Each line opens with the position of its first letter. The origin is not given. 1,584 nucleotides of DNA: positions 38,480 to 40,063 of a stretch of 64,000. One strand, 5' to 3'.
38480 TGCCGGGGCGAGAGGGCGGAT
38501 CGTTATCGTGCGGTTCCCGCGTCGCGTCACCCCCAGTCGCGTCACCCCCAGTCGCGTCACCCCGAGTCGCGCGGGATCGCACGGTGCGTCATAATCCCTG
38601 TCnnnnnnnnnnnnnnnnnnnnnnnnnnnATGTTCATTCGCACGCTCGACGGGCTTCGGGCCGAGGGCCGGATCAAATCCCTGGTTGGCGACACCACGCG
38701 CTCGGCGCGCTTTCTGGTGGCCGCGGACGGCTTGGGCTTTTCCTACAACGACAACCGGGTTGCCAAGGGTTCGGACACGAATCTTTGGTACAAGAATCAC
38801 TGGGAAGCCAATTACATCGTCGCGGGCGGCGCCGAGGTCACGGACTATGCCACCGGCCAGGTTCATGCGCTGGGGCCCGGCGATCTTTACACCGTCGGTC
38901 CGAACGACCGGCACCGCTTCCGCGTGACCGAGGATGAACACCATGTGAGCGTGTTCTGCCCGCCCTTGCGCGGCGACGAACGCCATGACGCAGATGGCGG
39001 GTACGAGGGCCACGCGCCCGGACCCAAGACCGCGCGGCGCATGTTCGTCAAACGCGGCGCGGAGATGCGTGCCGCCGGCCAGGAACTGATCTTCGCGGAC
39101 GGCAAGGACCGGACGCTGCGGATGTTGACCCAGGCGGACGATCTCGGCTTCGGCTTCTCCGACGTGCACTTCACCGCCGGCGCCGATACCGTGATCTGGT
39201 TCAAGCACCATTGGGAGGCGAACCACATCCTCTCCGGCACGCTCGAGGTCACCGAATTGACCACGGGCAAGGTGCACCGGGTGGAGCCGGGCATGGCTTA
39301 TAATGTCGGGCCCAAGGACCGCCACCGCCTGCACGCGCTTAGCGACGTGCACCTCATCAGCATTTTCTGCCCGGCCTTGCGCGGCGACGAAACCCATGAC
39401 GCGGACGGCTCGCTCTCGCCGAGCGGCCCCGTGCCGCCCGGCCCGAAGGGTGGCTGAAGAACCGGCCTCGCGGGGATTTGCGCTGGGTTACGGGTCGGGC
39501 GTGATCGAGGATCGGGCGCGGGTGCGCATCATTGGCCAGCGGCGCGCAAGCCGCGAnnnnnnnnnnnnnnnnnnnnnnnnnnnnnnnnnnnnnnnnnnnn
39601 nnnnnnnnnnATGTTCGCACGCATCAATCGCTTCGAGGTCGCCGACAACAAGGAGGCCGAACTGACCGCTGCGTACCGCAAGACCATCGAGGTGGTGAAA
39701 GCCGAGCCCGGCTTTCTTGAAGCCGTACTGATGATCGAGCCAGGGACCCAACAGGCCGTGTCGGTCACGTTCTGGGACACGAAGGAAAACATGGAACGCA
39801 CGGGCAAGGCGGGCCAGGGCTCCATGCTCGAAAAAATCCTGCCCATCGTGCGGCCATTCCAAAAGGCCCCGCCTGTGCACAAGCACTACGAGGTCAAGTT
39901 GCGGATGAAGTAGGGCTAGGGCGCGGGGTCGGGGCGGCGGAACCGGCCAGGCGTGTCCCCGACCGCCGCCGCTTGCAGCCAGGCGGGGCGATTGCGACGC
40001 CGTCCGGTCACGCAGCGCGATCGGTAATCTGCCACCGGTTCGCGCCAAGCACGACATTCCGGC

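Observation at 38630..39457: Fused double ectoine-synthase-fold (EctC-like) protein without ectA/ectB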

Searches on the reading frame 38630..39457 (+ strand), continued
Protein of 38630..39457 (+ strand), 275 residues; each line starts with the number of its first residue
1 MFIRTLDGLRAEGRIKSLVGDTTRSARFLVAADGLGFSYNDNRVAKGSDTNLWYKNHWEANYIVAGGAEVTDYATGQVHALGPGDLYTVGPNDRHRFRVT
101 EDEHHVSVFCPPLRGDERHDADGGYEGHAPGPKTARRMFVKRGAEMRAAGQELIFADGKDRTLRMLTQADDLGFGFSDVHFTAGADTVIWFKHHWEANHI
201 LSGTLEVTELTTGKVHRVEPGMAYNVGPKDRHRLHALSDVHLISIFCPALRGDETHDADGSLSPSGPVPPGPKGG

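Call 43: fold_search(model_id=the predicted structure, library=pdb)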
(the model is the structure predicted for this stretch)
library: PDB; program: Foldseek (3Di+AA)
matches with E <= 10: 1948; with E <= 0.001: 577
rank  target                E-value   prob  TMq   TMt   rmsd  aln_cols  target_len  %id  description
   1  8hfb_A                1.7e-14  1.00  0.65  0.56   7.1       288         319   14  Evolved variant of quercetin 2,4-dioxygenase from Bacillus subtilis (released 2023-03-08)
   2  1sef                  3.2e-14  1.00  0.66  0.72   3.7       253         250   14  Crystal structure of cupin domain protein EF2996 from Enterococcus faecalis (released 2004-06-22)
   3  1y3t_A                5.7e-14  1.00  0.64  0.55   8.9       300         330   14  Crystal structure of YxaG, a dioxygenase from Bacillus subtilis (released 2005-01-18)
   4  2h0v_A                7.4e-14  1.00  0.65  0.54   8.9       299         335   14  Crystal structure of a putative quercetin 2,3-dioxygenase (yxag, bsu39980) from bacillus subtilis at 2.60 A resolution (released 2006-05-30)
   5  8hfb_B                8.6e-14  1.00  0.63  0.56   7.1       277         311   13  Evolved variant of quercetin 2,4-dioxygenase from Bacillus subtilis (released 2023-03-08)
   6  6l9i_A                2.1e-13  1.00  0.59  0.49   8.4       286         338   12  Crystal Structure of Lactobacillus farciminis Oxalate Decarboxylase Formate Complex (released 2021-01-20)
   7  3s0m                  3.7e-13  1.00  0.58  0.44   9.3       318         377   14  A Structural Element that Modulates Proton-Coupled Electron Transfer in Oxalate Decarboxylase (released 2012-04-25)
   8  1sfn_A                4.4e-13  1.00  0.65  0.72   4.3       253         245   13  Crystal structure of protein DR1152 from Deinococcus radiodurans R1, Pfam DUF861 (released 2004-06-22)
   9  2uy9                  4.9e-13  1.00  0.59  0.44   9.1       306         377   15  E162A mutant of Bacillus subtilis Oxalate Decarboxylase OxdC (released 2007-08-21)
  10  2vqa_A                4.9e-13  1.00  0.58  0.46   7.3       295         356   14  Protein-folding location can regulate Mn versus Cu- or Zn-binding. Crystal Structure of MncA. (released 2008-10-28)
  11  1uw8                  5.4e-13  1.00  0.60  0.45   7.6       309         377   14  CRYSTAL STRUCTURE OF OXALATE DECARBOXYLASE (released 2004-02-19)
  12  2vqa_C                5.7e-13  1.00  0.58  0.47   7.1       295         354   14  Protein-folding location can regulate Mn versus Cu- or Zn-binding. Crystal Structure of MncA. (released 2008-10-28)
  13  1gqh_B                7.8e-13  1.00  0.64  0.54   9.2       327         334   12  Quercetin 2,3-dioxygenase in complex with the inhibitor kojic acid (released 2002-06-21)
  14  1gqh_D                7.8e-13  1.00  0.63  0.53   9.2       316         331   12  Quercetin 2,3-dioxygenase in complex with the inhibitor kojic acid (released 2002-06-21)
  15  4met_A                7.8e-13  1.00  0.57  0.43   8.5       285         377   15  Assigning the EPR Fine Structure Parameters of the Mn(II) Centers in Bacillus subtilis Oxalate Decarboxylase by Site-D (released 2014-03-05)
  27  1rc6_A                1.5e-12  1.00  0.63  0.71   3.8       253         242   13  Crystal structure of protein Ylba from E. coli, Pfam DUF861 (released 2003-11-18)
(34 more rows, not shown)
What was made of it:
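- On Bicupin architecture: Whole-chain Foldseek matches to solved bicupins, probability 1.00 and TM up to 0.72 (call 43).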

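Call 51: search_protein_families(library=pfam, alignment_id=A2, max_evalue=0.00001)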
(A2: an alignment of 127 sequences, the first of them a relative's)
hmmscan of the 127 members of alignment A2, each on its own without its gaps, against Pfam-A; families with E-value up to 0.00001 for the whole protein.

A. member 1, L001:24-1586:+ (520 aa): 3 families
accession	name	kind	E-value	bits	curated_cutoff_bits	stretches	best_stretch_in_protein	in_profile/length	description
PF01571.26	GCV_T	-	6.5e-65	219.3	25.6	1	138-407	2-254/255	Aminomethyltransferase folate-binding domain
PF08669.17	GCV_T_C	-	3.4e-17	62.6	25.9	1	436-510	6-80/80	Glycine cleavage T-protein C-terminal barrel domain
PF16350.10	FAO_M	-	2.8e-10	40.7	27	1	81-135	1-56/56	FAD dependent oxidoreductase central domain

B. families by the number of members that match (of 127 scanned): 126 families (the first 25 are shown)
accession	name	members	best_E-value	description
PF01266.30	DAO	7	1.2e-74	FAD dependent oxidoreductase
PF00848.25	Ring_hydroxyl_A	7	4e-31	Ring hydroxylating alpha subunit (catalytic domain)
PF02668.22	TauD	6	1e-66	Taurine catabolism dioxygenase TauD, TfdA family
PF01571.26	GCV_T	5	1.5e-79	Aminomethyltransferase folate-binding domain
PF08669.17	GCV_T_C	5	7.3e-22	Glycine cleavage T-protein C-terminal barrel domain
PF00355.32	Rieske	5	2.2e-20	Rieske [2Fe-2S] domain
PF16350.10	FAO_M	5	3.4e-19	FAD dependent oxidoreductase central domain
PF07992.20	Pyr_redox_2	5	6.7e-13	Pyridine nucleotide-disulphide oxidoreductase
PF00890.30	FAD_binding_2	4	4.8e-56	FAD binding domain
PF13738.12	Pyr_redox_3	4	6e-13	Pyridine nucleotide-disulphide oxidoreductase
PF13450.12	NAD_binding_8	4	7.7e-11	NAD(P)-binding Rossmann-like domain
PF07883.17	Cupin_2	4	3.4e-09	Cupin domain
PF01494.25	FAD_binding_3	4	1.3e-08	FAD binding domain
PF00501.34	AMP-binding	3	1.7e-87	AMP-binding enzyme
PF01546.33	Peptidase_M20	3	4.4e-45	Peptidase family M20/M25/M40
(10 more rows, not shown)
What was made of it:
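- The gene context is very heterogeneous: 126 Pfam families among 127 flanking genes (call 51).
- Tried and rejected: There are 126 Pfam families among 127 flanking genes (call 51).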

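Call 52: search_protein_representatives(protein=window:38630-39457:+)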
Query: 275 residues. Proteins with E-value up to 0.001 (for the whole library): 513; up to 1e-10: 197; up to 1e-30: 26. The best 150 are listed.
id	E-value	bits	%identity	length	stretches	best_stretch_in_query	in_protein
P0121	1.9e-76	273.7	49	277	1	1-275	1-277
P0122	1.1e-68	248.2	56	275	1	35-230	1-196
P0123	7.3e-60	219.3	44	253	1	1-246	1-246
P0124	1.6e-59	218.2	57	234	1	1-181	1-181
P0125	1.4e-55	205.2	80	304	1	145-256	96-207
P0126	3.0e-55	204.1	42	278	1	1-271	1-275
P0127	5.6e-55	203.3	59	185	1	70-236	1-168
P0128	1.7e-54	201.7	52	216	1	65-272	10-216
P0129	8.7e-50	186.2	60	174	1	141-274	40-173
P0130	1.6e-48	182.0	43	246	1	2-249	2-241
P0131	1.1e-44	169.4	66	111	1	165-274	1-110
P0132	1.1e-44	169.4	40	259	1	1-273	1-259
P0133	1.4e-44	169.1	58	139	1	144-272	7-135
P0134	5.3e-43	163.9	49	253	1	22-185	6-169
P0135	1.4e-42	162.6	45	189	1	71-246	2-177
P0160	6.5e-23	98.0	44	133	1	2-127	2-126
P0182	2.5e-19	86.3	37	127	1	3-126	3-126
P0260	2.4e-13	66.6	43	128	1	25-123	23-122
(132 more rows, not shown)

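Call 62: list_cluster_members(proteins=[window:38630-39457:+, window:58465-59286:-, L018:2780-3610:+, L039:10001-10831:+])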
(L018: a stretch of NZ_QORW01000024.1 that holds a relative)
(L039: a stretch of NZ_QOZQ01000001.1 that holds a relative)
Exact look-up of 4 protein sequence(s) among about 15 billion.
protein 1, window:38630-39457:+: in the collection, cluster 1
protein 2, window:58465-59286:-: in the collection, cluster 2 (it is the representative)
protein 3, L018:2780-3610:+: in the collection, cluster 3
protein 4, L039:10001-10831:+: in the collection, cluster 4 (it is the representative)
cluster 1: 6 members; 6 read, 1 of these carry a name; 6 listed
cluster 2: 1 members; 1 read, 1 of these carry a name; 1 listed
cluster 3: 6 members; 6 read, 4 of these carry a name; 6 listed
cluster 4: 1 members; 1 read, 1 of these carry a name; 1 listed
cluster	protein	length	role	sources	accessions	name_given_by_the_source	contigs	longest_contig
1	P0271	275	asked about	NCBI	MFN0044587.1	MAG: ectoine synthase [Alphaproteobacteria bacterium]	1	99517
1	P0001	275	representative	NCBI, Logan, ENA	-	-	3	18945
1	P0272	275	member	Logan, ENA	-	-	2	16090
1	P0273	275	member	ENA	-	-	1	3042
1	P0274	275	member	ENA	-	-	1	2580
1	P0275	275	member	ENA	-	-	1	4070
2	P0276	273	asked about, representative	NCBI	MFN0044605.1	MAG: ectoine synthase [Alphaproteobacteria bacterium]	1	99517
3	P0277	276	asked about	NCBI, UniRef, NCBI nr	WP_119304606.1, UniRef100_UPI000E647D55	ectoine synthase [Dongia deserti] | ectoine synthase n=1 Tax=Dongia deserti TaxID=2268030 RepID=UPI000E647D55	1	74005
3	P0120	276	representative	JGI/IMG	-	L-ectoine synthase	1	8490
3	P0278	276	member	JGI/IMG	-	L-ectoine synthase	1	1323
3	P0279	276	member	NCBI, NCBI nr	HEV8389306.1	MAG TPA: ectoine synthase [Dongiaceae bacterium] | ectoine synthase [Dongiaceae bacterium]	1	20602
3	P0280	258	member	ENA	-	-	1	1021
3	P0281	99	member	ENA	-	-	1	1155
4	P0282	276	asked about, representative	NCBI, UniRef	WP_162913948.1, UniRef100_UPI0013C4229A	ectoine synthase [Taklimakanibacter lacteus] | ectoine synthase n=1 Tax=Taklimakanibacter lacteus TaxID=2268456 RepID=UPI0013C4229A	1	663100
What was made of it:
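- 38630..39457 (+): Gene for the fused double EctC-like protein (275 aa; NCBI MFN0044587.1, named 'ectoine synthase'). Exact-sequence look-up for the accession and name (call 62).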

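Call 68: search_protein_families(library=pfam, proteins=[L018:6392-7624:+, L018:7630-9126:+, L001:3439-4908:+, L010:4786-5772:-, L011:7254-7940:-, L011:5552-7249:+, L059:8658-10010:+, L062:6969-7316:-, L029:3413-4546:+], max_evalue=0.001)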
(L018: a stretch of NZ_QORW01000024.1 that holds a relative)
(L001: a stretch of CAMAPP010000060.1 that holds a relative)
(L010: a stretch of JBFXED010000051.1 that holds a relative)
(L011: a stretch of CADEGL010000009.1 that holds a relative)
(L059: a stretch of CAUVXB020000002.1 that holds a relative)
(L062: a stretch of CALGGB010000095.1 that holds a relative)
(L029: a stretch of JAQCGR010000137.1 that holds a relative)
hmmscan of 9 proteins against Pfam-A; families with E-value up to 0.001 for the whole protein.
L018:6392-7624:+ (410 aa): 5 families
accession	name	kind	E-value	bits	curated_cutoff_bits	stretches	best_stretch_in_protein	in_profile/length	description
PF01738.24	DLH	-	5.1e-47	160.7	21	1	15-229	1-216/217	Dienelactone hydrolase family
PF12146.15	Hydrolase_4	-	1.5e-06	28.2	27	0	152-201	185-233/239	Serine aminopeptidase, S33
PF12680.13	SnoaL_2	-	3.8e-06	27.9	27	1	247-355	7-100/102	SnoaL-like domain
PF07366.18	SnoaL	-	2.2e-05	24.7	28.4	1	255-370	17-126/126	SnoaL-like polyketide cyclase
PF12697.13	Abhydrolase_6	-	0.00038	21.6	26.3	0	43-189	17-117/217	Alpha/beta hydrolase family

L018:7630-9126:+ (498 aa): 4 families
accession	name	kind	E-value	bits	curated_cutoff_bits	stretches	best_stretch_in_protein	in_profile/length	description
PF00106.31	adh_short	-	1.4e-37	129.5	26.6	1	257-440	2-190/195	short chain dehydrogenase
PF03328.21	HpcH_HpaI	-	5.5e-32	111.3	25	1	18-235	4-220/221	HpcH/HpaI aldolase/citrate lyase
PF13561.12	adh_short_C2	-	1.3e-25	90.9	27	1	264-453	5-198/236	Enoyl-(Acyl carrier protein) reductase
PF08659.16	KR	-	1.3e-05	25.7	22.6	1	257-326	2-77/180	KR domain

L001:3439-4908:+ (489 aa): 3 families
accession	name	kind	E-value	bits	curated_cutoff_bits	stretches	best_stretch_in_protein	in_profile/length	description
PF01979.26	Amidohydro_1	-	1.5e-42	146.5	25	1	96-449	1-344/345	Amidohydrolase family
PF07969.17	Amidohydro_3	-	9.3e-22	78.6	29.7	2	230-450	245-471/472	Amidohydrolase family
PF22039.1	HUTI_composite_bact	-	8.3e-06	25.8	25.5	1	60-81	1-22/26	Imidazolonepropionase-like composite domain, bacteria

L010:4786-5772:- (328 aa): 1 family
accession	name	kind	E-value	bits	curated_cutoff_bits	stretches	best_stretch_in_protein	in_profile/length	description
PF00248.27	Aldo_ket_red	-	1.1e-68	231.8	24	1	30-324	2-289/291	Aldo/keto reductase family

L011:7254-7940:- (228 aa): 5 families
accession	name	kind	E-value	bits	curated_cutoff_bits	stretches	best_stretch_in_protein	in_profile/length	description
PF13489.12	Methyltransf_23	-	2e-12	47.6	27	1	21-114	23-140/164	Methyltransferase domain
PF08241.18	Methyltransf_11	-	1.1e-09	39.2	21.2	1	45-93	48-94/95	Methyltransferase domain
PF08242.18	Methyltransf_12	-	3.9e-07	31.2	30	1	41-91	48-97/98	Methyltransferase domain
PF13649.12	Methyltransf_25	-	8.1e-07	30.1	27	1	45-90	52-97/97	Methyltransferase domain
PF13847.12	Methyltransf_31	-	8e-06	26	27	0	45-98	60-113/145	Methyltransferase domain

L011:5552-7249:+ (565 aa): 4 families
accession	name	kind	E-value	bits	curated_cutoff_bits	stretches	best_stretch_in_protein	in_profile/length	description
PF02518.31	HATPase_c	-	1.1e-26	93.9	26.4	1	448-558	2-110/111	Histidine kinase-, DNA gyrase B-, and HSP90-like ATPase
PF05231.19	MASE1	-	7.7e-24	84.8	29.8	1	41-323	3-299/299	MASE1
PF00512.31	HisKA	-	3e-19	69.2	26.9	1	331-400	1-66/66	His Kinase A (phospho-acceptor) domain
PF13581.12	HATPase_c_2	-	3.2e-06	27.6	27.4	1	459-553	39-125/127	Histidine kinase-like ATPase domain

L059:8658-10010:+ (450 aa): 4 families
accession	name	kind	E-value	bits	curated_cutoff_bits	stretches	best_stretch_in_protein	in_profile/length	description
PF21135.2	DRL_cat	-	2.5e-60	203.7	27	1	154-337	1-164/164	Oxidoreductase DRL, catalytic domain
PF08666.17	SAF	-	7.1e-07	30.1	21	1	362-425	3-63/63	SAF domain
PF01408.29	GFO_IDH_MocA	-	1.6e-06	29.2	24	1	16-124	1-90/120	Oxidoreductase family, NAD-binding Rossmann fold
PF03447.22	NAD_binding_3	-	9.7e-05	23.5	24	1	38-129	20-91/116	Homoserine dehydrogenase, NAD binding domain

L062:6969-7316:- (115 aa): 1 family
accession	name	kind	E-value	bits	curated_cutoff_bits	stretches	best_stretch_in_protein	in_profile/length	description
PF07883.17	Cupin_2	-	1.5e-08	34.6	27.2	1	28-97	3-69/70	Cupin domain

L029:3413-4546:+ (377 aa): 9 families
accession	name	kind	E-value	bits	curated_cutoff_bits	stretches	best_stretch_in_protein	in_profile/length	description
PF01266.30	DAO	-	5.3e-52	177.9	27.9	1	16-357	2-353/353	FAD dependent oxidoreductase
PF01494.25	FAD_binding_3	-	1.3e-08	34.9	22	1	14-46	2-34/349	FAD binding domain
PF03486.20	HI0933_like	-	1.4e-08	35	50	0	15-48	2-35/244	HI0933-like protein Rossmann domain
PF00890.30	FAD_binding_2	-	8e-08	32.3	20.4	1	16-126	2-103/414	FAD binding domain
PF13450.12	NAD_binding_8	-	2.3e-07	31.4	21.9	1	18-46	1-29/68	NAD(P)-binding Rossmann-like domain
PF07992.20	Pyr_redox_2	-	8.9e-07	29.1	26.1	1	16-45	3-32/291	Pyridine nucleotide-disulphide oxidoreductase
PF00070.33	Pyr_redox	-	0.00032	21.6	22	0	16-45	2-31/82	Pyridine nucleotide-disulphide oxidoreductase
PF13738.12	Pyr_redox_3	-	0.00048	19.9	30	0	15-51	166-202/305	Pyridine nucleotide-disulphide oxidoreductase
PF12831.13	FAD_oxidored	-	0.0005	19.9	27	1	16-46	2-32/416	FAD dependent oxidoreductase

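Call 70: search_protein_families(library=ncbifam, proteins=[P0160, P0182, P0260, P0133], max_evalue=0.001)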
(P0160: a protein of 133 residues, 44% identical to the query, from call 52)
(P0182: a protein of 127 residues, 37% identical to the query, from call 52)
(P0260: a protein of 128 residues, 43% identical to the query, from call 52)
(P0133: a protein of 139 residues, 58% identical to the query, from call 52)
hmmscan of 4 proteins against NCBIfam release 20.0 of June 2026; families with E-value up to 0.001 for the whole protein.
P0160 (133 aa): 1 family
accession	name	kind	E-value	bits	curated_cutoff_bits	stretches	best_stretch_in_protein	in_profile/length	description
NF009806.0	PRK13290.1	subfamily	2.4e-51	173.2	128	1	2-128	2-127/130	ectoine synthase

P0182 (127 aa): 1 family
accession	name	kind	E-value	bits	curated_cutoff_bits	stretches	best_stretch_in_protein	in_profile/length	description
NF009806.0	PRK13290.1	subfamily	5.9e-32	110.4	128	1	1-126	1-124/130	ectoine synthase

P0260 (128 aa): 1 family
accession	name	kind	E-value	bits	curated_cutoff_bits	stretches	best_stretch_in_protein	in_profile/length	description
NF009806.0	PRK13290.1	subfamily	9e-47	158.4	128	1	1-123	1-122/130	ectoine synthase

P0133 (139 aa): 1 family
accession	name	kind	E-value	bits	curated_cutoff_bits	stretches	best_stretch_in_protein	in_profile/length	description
NF009806.0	PRK13290.1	subfamily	1.5e-33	115.6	128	1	11-127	9-125/130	ectoine synthase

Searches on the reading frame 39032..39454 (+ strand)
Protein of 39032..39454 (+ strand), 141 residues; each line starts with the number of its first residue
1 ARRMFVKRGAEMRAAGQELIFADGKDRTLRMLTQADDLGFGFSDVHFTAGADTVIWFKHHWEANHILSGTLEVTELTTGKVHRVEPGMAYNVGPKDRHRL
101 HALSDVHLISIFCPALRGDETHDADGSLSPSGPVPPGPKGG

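Call 70: search_protein_families(library=ncbifam, proteins=[window:39032-39454:+], max_evalue=0.001)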
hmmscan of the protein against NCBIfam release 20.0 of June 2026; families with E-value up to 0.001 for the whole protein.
seq(141 aa): 1 family
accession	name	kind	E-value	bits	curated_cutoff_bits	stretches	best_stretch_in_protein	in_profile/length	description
NF009806.0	PRK13290.1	subfamily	7.2e-29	100.4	128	1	4-128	1-123/130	ectoine synthase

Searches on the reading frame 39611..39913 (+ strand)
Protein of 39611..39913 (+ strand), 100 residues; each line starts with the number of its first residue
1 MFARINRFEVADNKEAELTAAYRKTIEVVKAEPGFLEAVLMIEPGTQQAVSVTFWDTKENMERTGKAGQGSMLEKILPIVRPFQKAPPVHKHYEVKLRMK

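Call 3: search_protein_families(library=pfam, proteins=[window:39611-39913:+], max_evalue=0.01)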
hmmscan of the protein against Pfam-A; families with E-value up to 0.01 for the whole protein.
window:39611-39913:+ (100 aa): 1 family
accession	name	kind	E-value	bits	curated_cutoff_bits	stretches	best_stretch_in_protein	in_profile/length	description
PF03992.22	ABM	-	7e-08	33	23.1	1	1-62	1-64/78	Antibiotic biosynthesis monooxygenase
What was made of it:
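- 39611..39913 (+): ABM-fold protein (100 aa), 153 bp downstream on the same strand. It travels with the bicupin as a two-gene module in the closest relatives. Pfam PF03992, E 7e-8 (call 3).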

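Call 4: search_protein_families(library=ncbifam, proteins=[window:39611-39913:+], max_evalue=0.01)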
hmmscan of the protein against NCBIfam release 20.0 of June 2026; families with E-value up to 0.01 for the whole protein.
window:39611-39913:+ (100 aa): 1 family
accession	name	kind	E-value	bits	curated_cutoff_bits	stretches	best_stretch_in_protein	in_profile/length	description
NF053649.1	HemeDegHumQ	equivalog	0.0003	21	130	1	1-66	1-69/102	heme-degrading protein HmuQ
